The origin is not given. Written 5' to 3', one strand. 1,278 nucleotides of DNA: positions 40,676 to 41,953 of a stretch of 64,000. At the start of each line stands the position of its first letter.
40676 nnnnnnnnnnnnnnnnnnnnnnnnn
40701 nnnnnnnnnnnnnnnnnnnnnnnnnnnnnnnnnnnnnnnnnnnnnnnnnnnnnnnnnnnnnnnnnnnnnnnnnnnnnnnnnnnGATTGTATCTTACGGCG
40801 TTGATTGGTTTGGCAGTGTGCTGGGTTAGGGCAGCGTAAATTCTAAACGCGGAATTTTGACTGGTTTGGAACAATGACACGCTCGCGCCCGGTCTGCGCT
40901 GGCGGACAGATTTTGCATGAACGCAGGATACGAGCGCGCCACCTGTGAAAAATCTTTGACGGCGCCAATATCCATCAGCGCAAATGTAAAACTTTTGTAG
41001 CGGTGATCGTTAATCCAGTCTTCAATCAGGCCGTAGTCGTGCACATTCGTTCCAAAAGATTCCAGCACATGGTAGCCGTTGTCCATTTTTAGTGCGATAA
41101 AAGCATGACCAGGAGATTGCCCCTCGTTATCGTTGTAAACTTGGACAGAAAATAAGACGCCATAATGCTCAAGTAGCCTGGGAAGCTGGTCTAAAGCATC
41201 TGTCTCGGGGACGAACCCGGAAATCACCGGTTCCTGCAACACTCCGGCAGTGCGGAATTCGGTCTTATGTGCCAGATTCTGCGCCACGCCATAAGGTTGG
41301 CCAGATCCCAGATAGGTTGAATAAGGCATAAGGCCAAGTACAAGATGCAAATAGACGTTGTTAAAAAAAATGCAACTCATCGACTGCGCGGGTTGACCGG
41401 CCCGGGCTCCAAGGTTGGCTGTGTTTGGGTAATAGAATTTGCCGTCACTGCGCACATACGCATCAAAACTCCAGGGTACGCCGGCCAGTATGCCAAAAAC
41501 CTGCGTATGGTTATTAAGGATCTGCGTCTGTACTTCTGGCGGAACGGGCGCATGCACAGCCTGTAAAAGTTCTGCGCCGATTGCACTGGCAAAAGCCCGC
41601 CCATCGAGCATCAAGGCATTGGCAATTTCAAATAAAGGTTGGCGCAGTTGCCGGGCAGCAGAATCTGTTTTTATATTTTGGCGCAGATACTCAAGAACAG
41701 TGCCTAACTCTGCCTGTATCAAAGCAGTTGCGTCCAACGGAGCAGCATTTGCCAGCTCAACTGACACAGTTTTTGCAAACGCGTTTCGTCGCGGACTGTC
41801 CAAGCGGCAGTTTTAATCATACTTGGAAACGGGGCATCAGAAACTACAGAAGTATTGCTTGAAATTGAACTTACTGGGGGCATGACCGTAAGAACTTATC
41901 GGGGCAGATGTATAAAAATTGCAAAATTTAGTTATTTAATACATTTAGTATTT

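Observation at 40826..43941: Two adjacent ORFans share a C-terminal Cys...PGH...DG[YW] module with nearly identical spacing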

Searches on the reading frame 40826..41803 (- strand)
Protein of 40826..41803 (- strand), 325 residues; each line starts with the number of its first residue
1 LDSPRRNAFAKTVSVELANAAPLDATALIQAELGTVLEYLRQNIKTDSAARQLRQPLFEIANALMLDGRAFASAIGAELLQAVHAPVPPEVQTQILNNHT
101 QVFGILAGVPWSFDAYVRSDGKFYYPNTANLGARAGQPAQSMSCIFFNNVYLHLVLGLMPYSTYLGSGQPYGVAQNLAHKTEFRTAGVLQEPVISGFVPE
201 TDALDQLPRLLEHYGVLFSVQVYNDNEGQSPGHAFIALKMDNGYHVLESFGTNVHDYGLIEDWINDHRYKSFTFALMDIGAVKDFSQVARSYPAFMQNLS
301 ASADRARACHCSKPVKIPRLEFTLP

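Call 4: search_protein_families(library=pfam, proteins=[window:40826-41803:-], max_evalue=1)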
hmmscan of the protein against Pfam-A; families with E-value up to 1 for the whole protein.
window:40826-41803:- (325 aa): 1 family
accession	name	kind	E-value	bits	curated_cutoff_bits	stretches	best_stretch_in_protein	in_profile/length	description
PF00076.28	RRM_1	-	0.0095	16.2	20.7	1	204-237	12-45/70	RNA recognition motif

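Call 8: find_homologous_proteins(query=window:40826-41803:-, max_evalue=0.01)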
Query window:40826-41803:- (325 aa): 1 proteins with E <= 0.01 among 3372 candidates.
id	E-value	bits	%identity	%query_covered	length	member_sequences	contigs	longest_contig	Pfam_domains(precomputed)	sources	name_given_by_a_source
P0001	2.4e-208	709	100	96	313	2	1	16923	-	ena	-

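Call 14: search_solved_structures(query=window:40826-41803:-, max_evalue=10, show_alignments=2)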
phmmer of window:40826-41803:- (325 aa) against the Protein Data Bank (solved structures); distinct sequences matched with E-value up to 10: 3.
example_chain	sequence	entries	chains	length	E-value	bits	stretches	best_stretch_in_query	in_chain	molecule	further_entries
1u6f_A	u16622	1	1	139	0.36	13.3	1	193-240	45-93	RNA-binding protein UBP1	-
2zgp_A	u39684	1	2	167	0.8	12.2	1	101-172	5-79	Anti-tumor lectin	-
8pe8_A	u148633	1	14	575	1.3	11.5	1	8-75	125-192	Mitochondrial heat shock protein 60-like protein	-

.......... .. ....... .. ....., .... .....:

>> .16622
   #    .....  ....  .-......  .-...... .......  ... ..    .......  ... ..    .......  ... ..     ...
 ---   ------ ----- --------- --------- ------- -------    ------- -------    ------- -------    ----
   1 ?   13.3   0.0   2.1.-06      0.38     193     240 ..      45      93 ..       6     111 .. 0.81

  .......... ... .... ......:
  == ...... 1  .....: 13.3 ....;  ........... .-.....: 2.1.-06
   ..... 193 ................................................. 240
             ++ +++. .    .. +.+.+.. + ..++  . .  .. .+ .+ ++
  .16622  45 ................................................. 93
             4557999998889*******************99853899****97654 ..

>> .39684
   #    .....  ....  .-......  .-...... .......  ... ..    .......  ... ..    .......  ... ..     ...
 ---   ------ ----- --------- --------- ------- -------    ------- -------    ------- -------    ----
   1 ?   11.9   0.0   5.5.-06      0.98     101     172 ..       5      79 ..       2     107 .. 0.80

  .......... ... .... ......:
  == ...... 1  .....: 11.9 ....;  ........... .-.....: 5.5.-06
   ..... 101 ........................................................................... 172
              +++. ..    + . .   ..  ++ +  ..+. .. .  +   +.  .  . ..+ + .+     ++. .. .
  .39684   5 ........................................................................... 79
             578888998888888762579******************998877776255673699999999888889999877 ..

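Call 21: search_protein_representatives(protein=window:40826-41803:-)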
Query: 325 residues. Proteins with E-value up to 0.001 (for the whole library): 12; up to 1e-10: 5; up to 1e-30: 1. The best 12 are listed.
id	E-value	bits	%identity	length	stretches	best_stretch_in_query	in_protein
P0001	7.5e-209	708.7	100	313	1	14-325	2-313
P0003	2.9e-21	92.5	31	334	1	8-299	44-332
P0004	6.0e-13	65.2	29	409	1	71-306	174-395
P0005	1.5e-11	60.7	32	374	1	54-307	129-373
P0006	2.9e-11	59.7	29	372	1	49-306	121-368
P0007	1.2e-10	57.7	34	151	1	167-300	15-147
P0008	2.6e-10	56.6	28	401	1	69-304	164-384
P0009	9.8e-10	54.7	30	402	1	75-314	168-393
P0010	9.7e-09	51.4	32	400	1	140-302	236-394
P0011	3.1e-08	49.7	29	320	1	44-261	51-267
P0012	6.6e-08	48.7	29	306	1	34-307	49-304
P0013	5.1e-06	42.5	28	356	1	128-304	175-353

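Call 24: find_homologous_proteins(query=A1, max_evalue=0.01)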
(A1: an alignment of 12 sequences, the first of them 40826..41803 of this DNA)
Query A1 (12 sequences) (325 aa, profile of the alignment): 2 proteins with E <= 0.01 among 8000 candidates.
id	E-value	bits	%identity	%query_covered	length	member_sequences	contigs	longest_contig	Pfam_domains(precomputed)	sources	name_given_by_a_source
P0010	7.1e-141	488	24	82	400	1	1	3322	-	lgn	-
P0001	2.4e-80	289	100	96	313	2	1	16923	-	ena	-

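Call 28: find_encoding_contigs(protein=P0010, flank=10000)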
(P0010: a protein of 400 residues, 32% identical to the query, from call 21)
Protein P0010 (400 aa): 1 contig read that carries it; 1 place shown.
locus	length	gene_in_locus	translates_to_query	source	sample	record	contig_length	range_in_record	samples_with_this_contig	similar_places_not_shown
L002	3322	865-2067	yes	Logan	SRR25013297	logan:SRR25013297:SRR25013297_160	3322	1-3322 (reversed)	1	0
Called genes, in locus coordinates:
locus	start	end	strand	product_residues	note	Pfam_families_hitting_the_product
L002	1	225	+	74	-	?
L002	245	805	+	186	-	PF15609:PRTase_2 (faint), PF00156:Pribosyltran, PF14681:UPRTase (weak)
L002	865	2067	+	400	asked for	-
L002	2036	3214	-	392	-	-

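Call 29: find_encoding_contigs(protein=P0003, flank=10000)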
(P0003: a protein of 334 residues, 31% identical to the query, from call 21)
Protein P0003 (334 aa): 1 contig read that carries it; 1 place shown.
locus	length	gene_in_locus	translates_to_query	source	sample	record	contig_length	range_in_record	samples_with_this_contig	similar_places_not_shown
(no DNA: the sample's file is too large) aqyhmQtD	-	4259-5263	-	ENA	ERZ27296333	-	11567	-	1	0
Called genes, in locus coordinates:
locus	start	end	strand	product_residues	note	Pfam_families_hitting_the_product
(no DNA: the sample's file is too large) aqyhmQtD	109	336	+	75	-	-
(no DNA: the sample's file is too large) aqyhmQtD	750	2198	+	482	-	PF01875:Memo, PF01871:AMMECR1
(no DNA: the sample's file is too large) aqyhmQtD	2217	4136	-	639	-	-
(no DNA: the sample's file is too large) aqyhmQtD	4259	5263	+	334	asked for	-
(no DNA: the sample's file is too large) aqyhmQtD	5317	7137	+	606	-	PF00009:GTP_EFTU, PF22042:EF-G_D2 (weak), PF03144:GTP_EFTU_D2, PF00679:EFG_C, PF21018:BipA_C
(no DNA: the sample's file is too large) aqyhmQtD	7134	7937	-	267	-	PF00106:adh_short, PF08659:KR, PF23441:SDR, PF13460:NAD_binding_10 (faint), PF13561:adh_short_C2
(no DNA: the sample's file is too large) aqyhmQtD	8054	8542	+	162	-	-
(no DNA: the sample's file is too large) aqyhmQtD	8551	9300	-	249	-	-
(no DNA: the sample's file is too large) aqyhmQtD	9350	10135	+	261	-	-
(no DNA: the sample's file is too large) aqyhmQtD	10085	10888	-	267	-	PF00106:adh_short, PF13561:adh_short_C2, PF12241:Enoyl_reductase (faint)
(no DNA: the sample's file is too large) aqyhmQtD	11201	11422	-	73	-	-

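Call 33: find_encoding_contigs(protein=P0004, flank=10000, max_places=3)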
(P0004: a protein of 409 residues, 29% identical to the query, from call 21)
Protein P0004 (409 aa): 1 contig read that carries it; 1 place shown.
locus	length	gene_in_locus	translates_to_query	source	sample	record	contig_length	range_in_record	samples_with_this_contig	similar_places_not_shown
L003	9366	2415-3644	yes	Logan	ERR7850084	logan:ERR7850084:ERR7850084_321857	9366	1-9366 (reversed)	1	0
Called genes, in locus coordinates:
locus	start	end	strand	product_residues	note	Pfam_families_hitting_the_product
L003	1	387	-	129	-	?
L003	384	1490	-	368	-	PF01168:Ala_racemase_N, PF00842:Ala_racemase_C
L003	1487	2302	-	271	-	PF02811:PHP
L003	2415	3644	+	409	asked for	-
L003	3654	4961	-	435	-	-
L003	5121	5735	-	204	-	-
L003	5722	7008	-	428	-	PF00890:FAD_binding_2 (weak), PF01266:DAO (faint), PF01946:Thi4 (faint), PF12831:FAD_oxidored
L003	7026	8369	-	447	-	PF13552:DUF4127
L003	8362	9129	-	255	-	PF00149:Metallophos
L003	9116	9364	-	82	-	?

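Call 34: find_encoding_contigs(protein=P0005, flank=10000, max_places=3)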
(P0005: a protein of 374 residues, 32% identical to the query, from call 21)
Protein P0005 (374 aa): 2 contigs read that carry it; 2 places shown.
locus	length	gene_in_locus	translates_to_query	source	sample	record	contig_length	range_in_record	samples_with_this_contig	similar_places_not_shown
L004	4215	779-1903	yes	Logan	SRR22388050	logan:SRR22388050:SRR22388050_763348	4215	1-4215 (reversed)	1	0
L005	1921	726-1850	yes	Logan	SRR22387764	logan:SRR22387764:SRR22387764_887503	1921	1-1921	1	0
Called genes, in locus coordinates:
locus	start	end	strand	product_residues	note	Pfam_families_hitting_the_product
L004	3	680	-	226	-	?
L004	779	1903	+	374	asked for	-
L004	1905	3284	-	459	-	-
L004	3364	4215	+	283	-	PF08501:Shikimate_dh_N, PF01488:Shikimate_DH (weak), PF03435:Sacchrp_dh_NADP, PF18317:SDH_C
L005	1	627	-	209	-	?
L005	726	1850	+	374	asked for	-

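Call 35: find_encoding_contigs(protein=P0011, flank=10000, max_places=3)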
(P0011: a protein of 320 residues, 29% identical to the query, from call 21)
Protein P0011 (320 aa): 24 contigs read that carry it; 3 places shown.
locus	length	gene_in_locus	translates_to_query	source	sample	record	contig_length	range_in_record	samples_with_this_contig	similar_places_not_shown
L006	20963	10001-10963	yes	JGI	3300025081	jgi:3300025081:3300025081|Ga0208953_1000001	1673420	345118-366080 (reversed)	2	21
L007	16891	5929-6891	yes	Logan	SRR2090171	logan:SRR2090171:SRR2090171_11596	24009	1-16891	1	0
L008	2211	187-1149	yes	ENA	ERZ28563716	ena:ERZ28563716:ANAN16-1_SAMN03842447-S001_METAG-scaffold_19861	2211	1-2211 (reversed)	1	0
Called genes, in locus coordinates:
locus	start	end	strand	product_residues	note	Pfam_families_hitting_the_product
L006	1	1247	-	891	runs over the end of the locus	PF02739:5_3_exonuc_N, PF01367:5_3_exonuc, PF01612:DNA_pol_A_exo1, PF22619:DNA_polI_exo1, PF00476:DNA_pol_A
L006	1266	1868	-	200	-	PF00889:EF_TS, PF25025:EF-Ts_N (weak)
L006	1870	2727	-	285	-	PF00318:Ribosomal_S2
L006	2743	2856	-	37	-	-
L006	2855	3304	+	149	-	PF04472:SepF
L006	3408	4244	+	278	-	PF01488:Shikimate_DH (weak), PF03446:NAD_binding_2 (weak), PF03807:F420_oxidored, PF14748:P5CR_dimer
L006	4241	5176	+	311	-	PF00294:PfkB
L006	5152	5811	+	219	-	PF00596:Aldolase_II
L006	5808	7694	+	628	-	PF13328:HD_4, PF01966:HD, PF04607:RelA_SpoT, PF02824:TGS, PF28438:RelA_RIS, PF13291:ACT_4, PF01842:ACT (weak)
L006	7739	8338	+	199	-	-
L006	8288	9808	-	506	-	-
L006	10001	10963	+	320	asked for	-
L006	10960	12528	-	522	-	-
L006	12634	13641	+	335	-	PF02885:Glycos_trans_3N, PF00591:Glycos_transf_3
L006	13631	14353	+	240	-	PF00005:ABC_tran, PF13304:AAA_21 (faint)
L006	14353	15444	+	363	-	PF03739:LptF_LptG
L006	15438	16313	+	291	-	PF11283:DUF3084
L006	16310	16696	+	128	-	PF03652:RuvX (faint)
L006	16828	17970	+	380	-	-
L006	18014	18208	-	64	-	-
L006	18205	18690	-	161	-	PF09970:DUF2204 (weak), PF10706:Aminoglyc_resit (weak), PF19502:DUF6036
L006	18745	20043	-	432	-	PF20154:LNT_N, PF00795:CN_hydrolase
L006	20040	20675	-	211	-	-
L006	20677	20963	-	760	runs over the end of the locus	PF03968:LptD_N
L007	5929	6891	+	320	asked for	-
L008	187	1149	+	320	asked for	-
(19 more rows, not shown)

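Call 40: predict_structure(alignment_id=A1)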
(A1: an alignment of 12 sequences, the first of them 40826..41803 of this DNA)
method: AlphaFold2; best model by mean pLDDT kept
length: 325 residues; sequences in the alignment: 12
mean_pLDDT: 85.3   pTM: 0.83
mean pLDDT of the five models: 85.3, 83.1, 82.5, 82.1, 82.0
residues with pLDDT >= 90: 209; 70-90: 58; 50-70: 30; < 50: 28
segments of 3 or more residues with pLDDT < 50: 1-6, 15-21, 311-325
pLDDT, mean of each block of 10 residues (from residue 1): 47 48 64 86 90 92 92 92 95 98 96 88 76 66 92 97 73 87 94 95 94 98 94 96 95 93 95 97 97 97 89 45 34
secondary structure, 60 per line:
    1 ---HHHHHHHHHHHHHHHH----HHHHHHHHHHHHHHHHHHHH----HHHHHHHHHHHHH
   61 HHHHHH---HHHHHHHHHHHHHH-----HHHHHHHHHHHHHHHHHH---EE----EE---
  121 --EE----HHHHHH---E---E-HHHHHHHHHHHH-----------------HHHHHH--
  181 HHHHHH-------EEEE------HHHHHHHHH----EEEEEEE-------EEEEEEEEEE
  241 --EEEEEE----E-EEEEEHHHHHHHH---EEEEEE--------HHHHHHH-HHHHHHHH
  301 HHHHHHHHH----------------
elements in order: H4-19 H24-43 H48-66 H70-83 H89-106 H129-134 H144-155 H173-178 H181-186 E194-197 H204-212 E217-223 E231-240 E243-248 E255-259 H260-267 E271-276 H285-291 H293-309

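Call 50: search_protein_families(library=pfam, proteins=[L006:8288-9808:-, L006:10960-12528:-, L002:2036-3214:-, L003:3654-4961:-, L004:1905-3284:-, P0011, P0004, P0003, P0013], max_evalue=1)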
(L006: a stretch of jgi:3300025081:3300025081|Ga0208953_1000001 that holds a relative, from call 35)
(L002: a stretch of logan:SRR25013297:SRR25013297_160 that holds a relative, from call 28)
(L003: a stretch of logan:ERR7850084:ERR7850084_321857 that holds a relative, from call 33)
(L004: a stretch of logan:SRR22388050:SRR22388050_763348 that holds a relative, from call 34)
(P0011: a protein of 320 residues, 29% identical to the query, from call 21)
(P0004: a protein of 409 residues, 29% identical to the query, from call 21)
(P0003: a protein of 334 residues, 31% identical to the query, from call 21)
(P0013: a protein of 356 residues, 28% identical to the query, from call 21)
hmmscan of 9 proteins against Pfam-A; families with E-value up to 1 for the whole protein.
L006:8288-9808:- (506 aa): 0 families

L006:10960-12528:- (522 aa): 1 family
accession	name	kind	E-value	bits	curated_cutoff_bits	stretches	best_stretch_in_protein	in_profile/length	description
PF24862.1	SUS_EPBD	-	0.57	11.1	27.7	0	93-146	22-75/88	Sucrose synthase EPBD domain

L002:2036-3214:- (392 aa): 0 families

L003:3654-4961:- (435 aa): 0 families

L004:1905-3284:- (459 aa): 0 families

P0011 (320 aa): 0 families

P0004 (409 aa): 1 family
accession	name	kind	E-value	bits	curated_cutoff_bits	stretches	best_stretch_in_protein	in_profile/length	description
PF10896.13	DUF2714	-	0.063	13.8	23.9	1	47-133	9-90/143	Protein of unknown function (DUF2714)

P0003 (334 aa): 0 families

P0013 (356 aa): 0 families

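Call 52: fold_search(model_id=the predicted structure, library=pdb)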
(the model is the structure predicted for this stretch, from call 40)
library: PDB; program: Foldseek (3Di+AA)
matches with E <= 10: 215; with E <= 0.001: 0
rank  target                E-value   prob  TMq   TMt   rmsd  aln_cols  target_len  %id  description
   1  4q68                  7.4e-03  0.98  0.30  0.40  12.2       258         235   12  Crystal structure of a N-acetylmuramoyl-L-alanine amidase (BACUNI_02947) from Bacteroides uniformis ATCC 8492 at 1.07 A  (released 2014-05-07)
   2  4h4j                  1.1e-02  0.98  0.31  0.41  11.8       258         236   12  Crystal structure of a N-acetylmuramoyl-L-alanine amidase (BACUNI_02947) from Bacteroides uniformis ATCC 8492 at 1.15 A  (released 2012-10-17)
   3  4q5k                  1.3e-02  0.96  0.29  0.38  12.5       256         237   12  Crystal structure of a N-acetylmuramoyl-L-alanine amidase (BACUNI_02947) from Bacteroides uniformis ATCC 8492 at 1.30 A  (released 2014-05-21)
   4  2p1g_A                2.3e-02  1.00  0.16  0.22   3.1        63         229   14  Crystal structure of a putative xylanase from Bacteroides fragilis (released 2007-03-20)
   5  2p1g_B                3.2e-02  0.99  0.19  0.26   3.2        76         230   17  Crystal structure of a putative xylanase from Bacteroides fragilis (released 2007-03-20)
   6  6ocf_A                5.2e-02  0.11  0.15  0.18  19.3       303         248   10  The crystal structure of VASH1-SVBP complex (released 2019-06-26)
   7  8brf_BBB              7.7e-02  0.75  0.25  0.47   6.0       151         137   12  YopQ apo from Yersinia enterocolitica (released 2023-12-13)
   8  6lpg_A                8.1e-02  0.11  0.15  0.18  22.2       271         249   11  human VASH1-SVBP complex (released 2020-10-21)
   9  6j8f_B                9.5e-02  0.11  0.16  0.20  19.6       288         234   11  Crystal structure of SVBP-VASH1 with peptide mimic the C-terminal of alpha-tubulin (released 2019-06-19)
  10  9ow2_A                1.0e-01  0.08  0.13  0.15  19.5       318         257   10  Crystal Structure of the Surface Protein (CD630_07380) from Clostridium difficile Strain 630 (released 2025-06-18)
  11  3i86_B                1.1e-01  0.66  0.26  0.49   6.7       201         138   13  Crystal structure of the P60 Domain from M. avium subspecies paratuberculosis antigen MAP1204 (released 2010-07-21)
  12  6nvq_C                1.3e-01  0.09  0.15  0.19  22.4       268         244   11  Crystal structure of the VASH1-SVBP complex (released 2019-05-22)
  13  8brf_AAA              1.4e-01  0.30  0.18  0.31   8.4       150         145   10  YopQ apo from Yersinia enterocolitica (released 2023-12-13)
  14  6j4u_A                1.4e-01  0.12  0.15  0.18  19.2       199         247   11  Structural basis of tubulin detyrosination by vasohibins-SVBP enzyme complex and functional implications (released 2019-05-01)
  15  6ocg_A                1.9e-01  0.11  0.14  0.17  17.8       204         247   11  Crystal structure of VASH1-SVBP complex bound with EpoY (released 2019-06-26)
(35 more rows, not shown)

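Call 60: find_encoding_contigs(protein=P0013, flank=10000, max_places=2)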
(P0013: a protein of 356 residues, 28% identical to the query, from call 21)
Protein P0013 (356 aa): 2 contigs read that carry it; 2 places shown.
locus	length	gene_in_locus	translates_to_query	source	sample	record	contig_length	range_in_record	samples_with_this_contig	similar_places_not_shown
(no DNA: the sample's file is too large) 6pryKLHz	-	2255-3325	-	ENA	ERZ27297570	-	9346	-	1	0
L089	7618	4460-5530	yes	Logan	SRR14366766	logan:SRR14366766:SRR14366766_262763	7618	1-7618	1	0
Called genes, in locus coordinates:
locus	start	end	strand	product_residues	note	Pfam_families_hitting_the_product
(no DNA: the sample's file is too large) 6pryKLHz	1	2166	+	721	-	?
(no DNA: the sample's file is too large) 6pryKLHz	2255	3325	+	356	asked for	-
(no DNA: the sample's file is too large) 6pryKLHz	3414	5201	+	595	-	PF00962:A_deaminase (faint)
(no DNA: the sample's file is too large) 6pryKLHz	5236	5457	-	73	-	PF00830:Ribosomal_L28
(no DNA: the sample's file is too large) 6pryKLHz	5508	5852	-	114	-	PF11969:DcpS_C, PF01230:HIT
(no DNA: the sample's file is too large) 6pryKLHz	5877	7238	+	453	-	PF00370:FGGY_N, PF02782:FGGY_C (weak)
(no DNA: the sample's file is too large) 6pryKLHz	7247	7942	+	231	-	PF03009:GDPD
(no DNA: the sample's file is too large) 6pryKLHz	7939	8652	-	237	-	-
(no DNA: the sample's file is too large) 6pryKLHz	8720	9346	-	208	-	?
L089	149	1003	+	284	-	-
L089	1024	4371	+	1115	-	PF13432:TPR_16 (weak), PF14559:TPR_19 (weak), PF00515:TPR_1 (weak), PF07719:TPR_2 (weak), PF00515:TPR_1 (weak), PF07719:TPR_2 (weak), PF13371:TPR_9 (weak), PF13414:TPR_11 (weak), +8 more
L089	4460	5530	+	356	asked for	-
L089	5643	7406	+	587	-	PF00962:A_deaminase (faint)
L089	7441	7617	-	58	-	?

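Call 62: find_related_loci(query=A3, collection=metagenome_contigs, flank=6000)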
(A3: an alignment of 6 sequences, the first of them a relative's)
Query A3 (400 aa) in metagenome_contigs; peptide patterns used: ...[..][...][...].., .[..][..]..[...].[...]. (x = any residue, [..] = any of these).
335 stretches matched a pattern, but none encodes a relative of the query by tblastn (E <= 1e-3).
